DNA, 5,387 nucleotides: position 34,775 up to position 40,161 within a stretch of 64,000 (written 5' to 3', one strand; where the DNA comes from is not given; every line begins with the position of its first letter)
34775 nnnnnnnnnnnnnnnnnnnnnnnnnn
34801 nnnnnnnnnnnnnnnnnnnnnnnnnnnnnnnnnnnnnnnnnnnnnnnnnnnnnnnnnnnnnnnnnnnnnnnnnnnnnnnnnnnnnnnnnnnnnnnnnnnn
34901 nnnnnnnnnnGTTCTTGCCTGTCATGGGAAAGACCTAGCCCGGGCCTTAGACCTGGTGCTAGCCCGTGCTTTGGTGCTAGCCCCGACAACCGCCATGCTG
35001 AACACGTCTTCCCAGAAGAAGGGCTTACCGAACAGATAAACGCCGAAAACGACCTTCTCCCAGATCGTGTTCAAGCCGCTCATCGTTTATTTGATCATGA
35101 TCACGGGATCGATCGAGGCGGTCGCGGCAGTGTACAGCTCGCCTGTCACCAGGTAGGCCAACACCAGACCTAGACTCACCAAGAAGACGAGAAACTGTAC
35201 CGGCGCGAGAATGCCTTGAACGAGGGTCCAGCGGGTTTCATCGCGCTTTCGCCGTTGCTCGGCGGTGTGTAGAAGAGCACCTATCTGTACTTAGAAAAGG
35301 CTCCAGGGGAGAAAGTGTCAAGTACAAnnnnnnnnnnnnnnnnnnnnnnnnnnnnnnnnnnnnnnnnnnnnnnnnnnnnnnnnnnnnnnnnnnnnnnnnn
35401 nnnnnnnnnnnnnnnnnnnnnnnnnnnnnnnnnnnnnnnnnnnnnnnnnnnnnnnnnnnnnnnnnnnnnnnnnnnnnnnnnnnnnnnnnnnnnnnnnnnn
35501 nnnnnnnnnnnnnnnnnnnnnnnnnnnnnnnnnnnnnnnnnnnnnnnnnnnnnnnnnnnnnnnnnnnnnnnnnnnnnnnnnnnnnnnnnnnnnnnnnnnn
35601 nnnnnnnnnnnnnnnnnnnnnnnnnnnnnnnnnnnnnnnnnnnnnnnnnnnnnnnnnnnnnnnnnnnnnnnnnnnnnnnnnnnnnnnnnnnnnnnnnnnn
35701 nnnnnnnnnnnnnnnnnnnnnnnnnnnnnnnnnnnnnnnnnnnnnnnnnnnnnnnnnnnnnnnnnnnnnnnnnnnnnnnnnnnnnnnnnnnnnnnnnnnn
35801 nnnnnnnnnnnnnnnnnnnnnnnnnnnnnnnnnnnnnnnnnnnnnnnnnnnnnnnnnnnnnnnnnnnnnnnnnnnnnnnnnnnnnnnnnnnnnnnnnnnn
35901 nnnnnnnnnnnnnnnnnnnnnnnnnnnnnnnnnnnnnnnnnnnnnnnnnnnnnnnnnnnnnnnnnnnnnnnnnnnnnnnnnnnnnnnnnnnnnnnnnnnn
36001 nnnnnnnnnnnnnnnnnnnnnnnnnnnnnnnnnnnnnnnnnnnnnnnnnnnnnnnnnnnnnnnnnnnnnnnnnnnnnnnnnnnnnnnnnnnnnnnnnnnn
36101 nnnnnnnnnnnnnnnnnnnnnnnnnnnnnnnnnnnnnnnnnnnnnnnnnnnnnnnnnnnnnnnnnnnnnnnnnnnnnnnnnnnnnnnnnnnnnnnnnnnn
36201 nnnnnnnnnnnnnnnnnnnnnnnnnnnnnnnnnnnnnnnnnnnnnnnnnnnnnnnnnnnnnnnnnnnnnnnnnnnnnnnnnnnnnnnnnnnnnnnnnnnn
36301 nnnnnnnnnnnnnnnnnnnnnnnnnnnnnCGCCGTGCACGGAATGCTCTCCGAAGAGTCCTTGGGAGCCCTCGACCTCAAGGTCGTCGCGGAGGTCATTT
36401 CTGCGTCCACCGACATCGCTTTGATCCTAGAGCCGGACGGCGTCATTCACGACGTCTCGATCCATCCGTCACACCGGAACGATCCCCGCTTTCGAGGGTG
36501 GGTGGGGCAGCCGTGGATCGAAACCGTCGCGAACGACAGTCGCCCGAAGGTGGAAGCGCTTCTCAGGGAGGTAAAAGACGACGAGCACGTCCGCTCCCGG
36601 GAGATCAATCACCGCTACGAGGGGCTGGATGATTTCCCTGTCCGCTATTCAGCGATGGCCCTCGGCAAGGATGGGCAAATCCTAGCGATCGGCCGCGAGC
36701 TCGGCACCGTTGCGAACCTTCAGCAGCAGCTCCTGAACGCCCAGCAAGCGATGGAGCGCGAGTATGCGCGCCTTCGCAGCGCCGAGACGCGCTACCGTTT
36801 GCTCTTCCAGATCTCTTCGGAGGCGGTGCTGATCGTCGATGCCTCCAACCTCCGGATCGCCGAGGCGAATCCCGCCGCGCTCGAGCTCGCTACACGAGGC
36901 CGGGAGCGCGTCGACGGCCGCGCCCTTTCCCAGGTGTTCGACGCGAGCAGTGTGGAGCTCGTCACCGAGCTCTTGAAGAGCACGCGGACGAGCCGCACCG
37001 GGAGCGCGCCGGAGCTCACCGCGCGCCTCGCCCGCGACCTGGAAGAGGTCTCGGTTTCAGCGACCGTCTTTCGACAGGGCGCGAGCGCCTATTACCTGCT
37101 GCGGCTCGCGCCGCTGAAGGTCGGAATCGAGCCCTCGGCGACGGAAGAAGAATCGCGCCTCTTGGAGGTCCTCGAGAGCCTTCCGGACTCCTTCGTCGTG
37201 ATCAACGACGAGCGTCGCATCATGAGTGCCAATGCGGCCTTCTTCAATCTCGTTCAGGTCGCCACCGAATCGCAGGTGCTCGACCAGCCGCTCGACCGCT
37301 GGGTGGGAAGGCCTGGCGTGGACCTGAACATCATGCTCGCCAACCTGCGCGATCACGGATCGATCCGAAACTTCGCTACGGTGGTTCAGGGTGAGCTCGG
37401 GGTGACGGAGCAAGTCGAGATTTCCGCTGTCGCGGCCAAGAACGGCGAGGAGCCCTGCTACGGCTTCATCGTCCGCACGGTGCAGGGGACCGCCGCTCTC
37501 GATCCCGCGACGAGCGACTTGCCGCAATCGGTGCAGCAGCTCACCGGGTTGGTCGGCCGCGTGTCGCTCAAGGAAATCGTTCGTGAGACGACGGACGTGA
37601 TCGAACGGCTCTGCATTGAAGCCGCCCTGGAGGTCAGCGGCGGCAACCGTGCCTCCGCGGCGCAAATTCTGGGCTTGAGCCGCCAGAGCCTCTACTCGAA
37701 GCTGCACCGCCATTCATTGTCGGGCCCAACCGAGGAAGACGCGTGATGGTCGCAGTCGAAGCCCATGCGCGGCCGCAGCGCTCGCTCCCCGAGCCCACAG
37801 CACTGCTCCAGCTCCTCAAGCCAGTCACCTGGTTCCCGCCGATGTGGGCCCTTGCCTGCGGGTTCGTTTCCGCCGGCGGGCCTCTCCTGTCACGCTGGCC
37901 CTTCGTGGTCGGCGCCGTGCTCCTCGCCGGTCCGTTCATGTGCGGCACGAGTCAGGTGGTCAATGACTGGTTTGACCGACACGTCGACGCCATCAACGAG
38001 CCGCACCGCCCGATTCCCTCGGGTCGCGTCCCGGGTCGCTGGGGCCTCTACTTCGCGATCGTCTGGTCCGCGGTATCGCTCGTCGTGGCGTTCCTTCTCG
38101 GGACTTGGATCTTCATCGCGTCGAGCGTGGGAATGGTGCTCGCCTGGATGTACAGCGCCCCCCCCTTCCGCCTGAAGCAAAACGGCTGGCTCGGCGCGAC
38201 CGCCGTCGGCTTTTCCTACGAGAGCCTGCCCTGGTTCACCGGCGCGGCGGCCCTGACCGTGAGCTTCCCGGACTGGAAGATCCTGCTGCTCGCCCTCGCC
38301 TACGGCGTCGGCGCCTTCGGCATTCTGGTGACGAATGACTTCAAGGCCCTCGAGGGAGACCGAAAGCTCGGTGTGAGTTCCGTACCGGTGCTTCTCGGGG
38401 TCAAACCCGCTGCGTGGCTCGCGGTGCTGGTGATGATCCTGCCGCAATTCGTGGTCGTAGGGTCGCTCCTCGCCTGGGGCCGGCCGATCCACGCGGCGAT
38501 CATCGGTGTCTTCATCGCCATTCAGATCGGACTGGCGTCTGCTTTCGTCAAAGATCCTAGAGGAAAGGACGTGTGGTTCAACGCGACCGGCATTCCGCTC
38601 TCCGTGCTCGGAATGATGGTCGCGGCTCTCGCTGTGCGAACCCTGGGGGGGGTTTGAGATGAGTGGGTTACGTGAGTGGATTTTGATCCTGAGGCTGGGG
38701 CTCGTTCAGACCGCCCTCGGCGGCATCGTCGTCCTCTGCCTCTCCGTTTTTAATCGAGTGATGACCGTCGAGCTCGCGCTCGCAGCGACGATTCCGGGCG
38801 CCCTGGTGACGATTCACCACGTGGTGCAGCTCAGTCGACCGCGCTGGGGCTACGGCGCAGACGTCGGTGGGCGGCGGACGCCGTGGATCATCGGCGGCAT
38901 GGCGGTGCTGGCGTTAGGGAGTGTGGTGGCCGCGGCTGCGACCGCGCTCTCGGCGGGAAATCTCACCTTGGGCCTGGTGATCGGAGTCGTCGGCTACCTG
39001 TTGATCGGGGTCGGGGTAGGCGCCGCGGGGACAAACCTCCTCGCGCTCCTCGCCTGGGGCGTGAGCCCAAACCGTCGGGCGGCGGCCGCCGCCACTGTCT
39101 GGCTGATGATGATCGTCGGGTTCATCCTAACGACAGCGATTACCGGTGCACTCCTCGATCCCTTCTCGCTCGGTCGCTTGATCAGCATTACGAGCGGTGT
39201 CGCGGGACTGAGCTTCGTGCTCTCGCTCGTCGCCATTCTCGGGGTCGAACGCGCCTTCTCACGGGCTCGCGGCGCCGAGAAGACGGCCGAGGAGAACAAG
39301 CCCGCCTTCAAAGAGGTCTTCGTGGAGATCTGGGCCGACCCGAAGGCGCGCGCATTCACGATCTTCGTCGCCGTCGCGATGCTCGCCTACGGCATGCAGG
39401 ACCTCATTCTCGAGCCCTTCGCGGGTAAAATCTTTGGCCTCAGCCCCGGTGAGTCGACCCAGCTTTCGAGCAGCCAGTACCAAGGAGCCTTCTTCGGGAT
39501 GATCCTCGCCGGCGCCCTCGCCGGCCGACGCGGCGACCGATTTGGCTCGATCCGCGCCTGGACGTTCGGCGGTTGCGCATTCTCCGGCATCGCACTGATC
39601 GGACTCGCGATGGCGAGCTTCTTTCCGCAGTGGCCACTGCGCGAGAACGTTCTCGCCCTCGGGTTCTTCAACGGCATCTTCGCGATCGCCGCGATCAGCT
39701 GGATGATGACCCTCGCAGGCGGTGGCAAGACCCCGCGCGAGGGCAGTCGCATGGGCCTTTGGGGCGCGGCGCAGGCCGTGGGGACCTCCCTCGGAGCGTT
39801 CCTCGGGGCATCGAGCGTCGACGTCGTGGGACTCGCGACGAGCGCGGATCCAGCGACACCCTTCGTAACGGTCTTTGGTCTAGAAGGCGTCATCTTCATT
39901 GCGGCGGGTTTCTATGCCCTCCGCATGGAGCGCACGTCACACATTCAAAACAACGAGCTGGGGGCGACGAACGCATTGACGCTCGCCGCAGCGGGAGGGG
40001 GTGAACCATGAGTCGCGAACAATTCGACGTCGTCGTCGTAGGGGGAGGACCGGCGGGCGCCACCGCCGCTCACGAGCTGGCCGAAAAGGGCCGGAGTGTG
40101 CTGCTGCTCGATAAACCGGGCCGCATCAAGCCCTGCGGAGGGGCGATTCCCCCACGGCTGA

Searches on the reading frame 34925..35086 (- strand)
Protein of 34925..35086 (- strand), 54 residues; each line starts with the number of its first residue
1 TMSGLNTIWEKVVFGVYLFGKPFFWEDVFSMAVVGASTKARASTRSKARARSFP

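Call 63: search_protein_families(library=pfam, proteins=[window:34925-35086:-], max_evalue=0.1)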
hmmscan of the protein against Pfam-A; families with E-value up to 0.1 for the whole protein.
seq(54 aa): 1 family
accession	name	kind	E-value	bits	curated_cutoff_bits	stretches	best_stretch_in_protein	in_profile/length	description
PF07284.16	BCHF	-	1.4e-09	38.6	25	1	7-34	68-95/139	2-vinyl bacteriochlorophyllide hydratase (BCHF)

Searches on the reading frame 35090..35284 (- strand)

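Call 63: search_protein_families(library=pfam, proteins=[window:35090-35284:-], max_evalue=0.1)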
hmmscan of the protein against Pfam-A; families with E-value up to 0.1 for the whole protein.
seq(65 aa): 2 families
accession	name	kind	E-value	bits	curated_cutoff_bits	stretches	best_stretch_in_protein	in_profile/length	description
PF07284.16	BCHF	-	1.7e-19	70.7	25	1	7-58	2-53/139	2-vinyl bacteriochlorophyllide hydratase (BCHF)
PF09834.14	DUF2061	-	0.082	13.8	23.1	0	31-61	7-38/52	Predicted membrane protein (DUF2061)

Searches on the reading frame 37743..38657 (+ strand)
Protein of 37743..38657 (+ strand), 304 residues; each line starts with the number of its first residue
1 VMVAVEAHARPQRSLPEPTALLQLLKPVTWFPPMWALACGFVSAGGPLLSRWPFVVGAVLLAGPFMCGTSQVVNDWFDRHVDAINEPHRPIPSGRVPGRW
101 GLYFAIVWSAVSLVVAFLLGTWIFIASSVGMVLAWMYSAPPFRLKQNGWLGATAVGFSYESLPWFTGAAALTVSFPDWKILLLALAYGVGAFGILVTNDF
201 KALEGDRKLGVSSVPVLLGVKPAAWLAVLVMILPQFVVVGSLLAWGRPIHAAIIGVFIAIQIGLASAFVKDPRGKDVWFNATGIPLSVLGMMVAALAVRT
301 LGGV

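Call 12: search_protein_families(library=pfam, proteins=[window:37743-38657:+], max_evalue=0.0001)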
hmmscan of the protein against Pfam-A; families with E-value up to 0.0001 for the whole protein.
window:37743-38657:+ (304 aa): 1 family
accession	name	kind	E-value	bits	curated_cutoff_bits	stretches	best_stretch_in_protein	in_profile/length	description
PF01040.23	UbiA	-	1.1e-37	130.2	34.2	1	35-278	3-241/250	UbiA prenyltransferase family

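Call 50: search_protein_families(library=ncbifam, proteins=[window:37743-38657:+], max_evalue=0.00001)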
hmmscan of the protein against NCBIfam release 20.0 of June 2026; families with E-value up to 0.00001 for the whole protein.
window:37743-38657:+ (304 aa): 25 families
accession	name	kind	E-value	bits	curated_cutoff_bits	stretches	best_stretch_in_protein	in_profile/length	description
NF005742.0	PRK07566.1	equivalog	9.9e-119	396.1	313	1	14-301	24-313/315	chlorophyll synthase ChlG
TIGR01476.1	chlor_syn_BchG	subfamily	3.1e-99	332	212.3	1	20-299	2-283/283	(bacterio)chlorophyll synthase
TIGR02056.1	ChlG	equivalog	2.5e-65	221.1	436.45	1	22-298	20-304/306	chlorophyll synthase ChlG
NF009058.0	PRK12392.1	subfamily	1.2e-44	152.7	494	1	20-275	16-279/333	bacteriochlorophyll c synthase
NF009523.0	PRK12884.1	equivalog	2.2e-30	105.8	269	1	44-294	30-271/279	prenyltransferase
NF009521.0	PRK12882.1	equivalog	2.6e-29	102.3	296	1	37-297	24-272/280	geranylgeranylglycerol-phosphate geranylgeranyltransferase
NF009522.0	PRK12883.1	equivalog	4.1e-22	79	353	1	59-252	42-221/279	geranylgeranylglycerol-phosphate geranylgeranyltransferase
NF009513.0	PRK12872.1-3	equivalog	6.6e-16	58.7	288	1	63-244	62-235/293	prenyltransferase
NF009525.0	PRK12887.1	equivalog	8.8e-15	54.8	226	1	73-251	73-256/310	homogentisate phytyltransferase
TIGR01474.1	ubiA_proteo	equivalog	1.6e-12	47.5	275.45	1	19-282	14-266/282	4-hydroxybenzoate octaprenyltransferase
TIGR01475.1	ubiA_other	subfamily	1.8e-12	47.3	180.8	1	72-258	54-237/282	UbiA-like polyprenyltransferase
NF009516.0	PRK12875.1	equivalog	8.4e-12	44.8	205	1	73-268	73-260/292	prenyltransferase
NF045897.1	SCO3242_trans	equivalog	9.1e-12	45.1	260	1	72-128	49-105/287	SCO3242 family prenyltransferase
NF035940.1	prenyl_rel_EboC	equivalog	6.1e-11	42.2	250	1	55-154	40-136/292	UbiA-like protein EboC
NF009524.0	PRK12886.1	equivalog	2e-09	37.2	387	1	72-239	60-223/291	prenyltransferase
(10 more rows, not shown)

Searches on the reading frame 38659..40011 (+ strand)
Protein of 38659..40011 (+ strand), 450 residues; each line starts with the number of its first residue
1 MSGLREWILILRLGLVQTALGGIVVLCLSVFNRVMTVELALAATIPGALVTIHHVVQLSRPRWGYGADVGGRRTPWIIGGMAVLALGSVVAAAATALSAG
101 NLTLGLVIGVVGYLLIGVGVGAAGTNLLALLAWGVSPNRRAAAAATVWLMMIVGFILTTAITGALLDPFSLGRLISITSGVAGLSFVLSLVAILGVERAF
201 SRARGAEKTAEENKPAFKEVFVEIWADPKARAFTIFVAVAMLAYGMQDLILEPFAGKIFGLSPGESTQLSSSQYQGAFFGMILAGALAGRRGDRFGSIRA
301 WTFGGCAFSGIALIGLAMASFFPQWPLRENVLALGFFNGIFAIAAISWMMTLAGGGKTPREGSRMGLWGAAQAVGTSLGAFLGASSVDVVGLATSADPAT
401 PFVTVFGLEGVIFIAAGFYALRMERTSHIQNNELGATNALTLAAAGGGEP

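Call 12: search_protein_families(library=pfam, proteins=[window:38659-40011:+], max_evalue=0.0001)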
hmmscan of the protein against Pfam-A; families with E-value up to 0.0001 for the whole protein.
window:38659-40011:+ (450 aa): 2 families
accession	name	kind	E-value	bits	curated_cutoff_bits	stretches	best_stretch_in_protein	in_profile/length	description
PF03209.21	PUCC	-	8e-87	292.3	21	1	31-425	2-398/401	PUCC protein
PF07690.21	MFS_1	-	3.5e-14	52.9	33.4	2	235-430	3-181/347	Major Facilitator Superfamily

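Call 50: search_protein_families(library=ncbifam, proteins=[window:38659-40011:+], max_evalue=0.00001)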
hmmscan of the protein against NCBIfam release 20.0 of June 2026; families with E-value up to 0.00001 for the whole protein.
window:38659-40011:+ (450 aa): 0 families
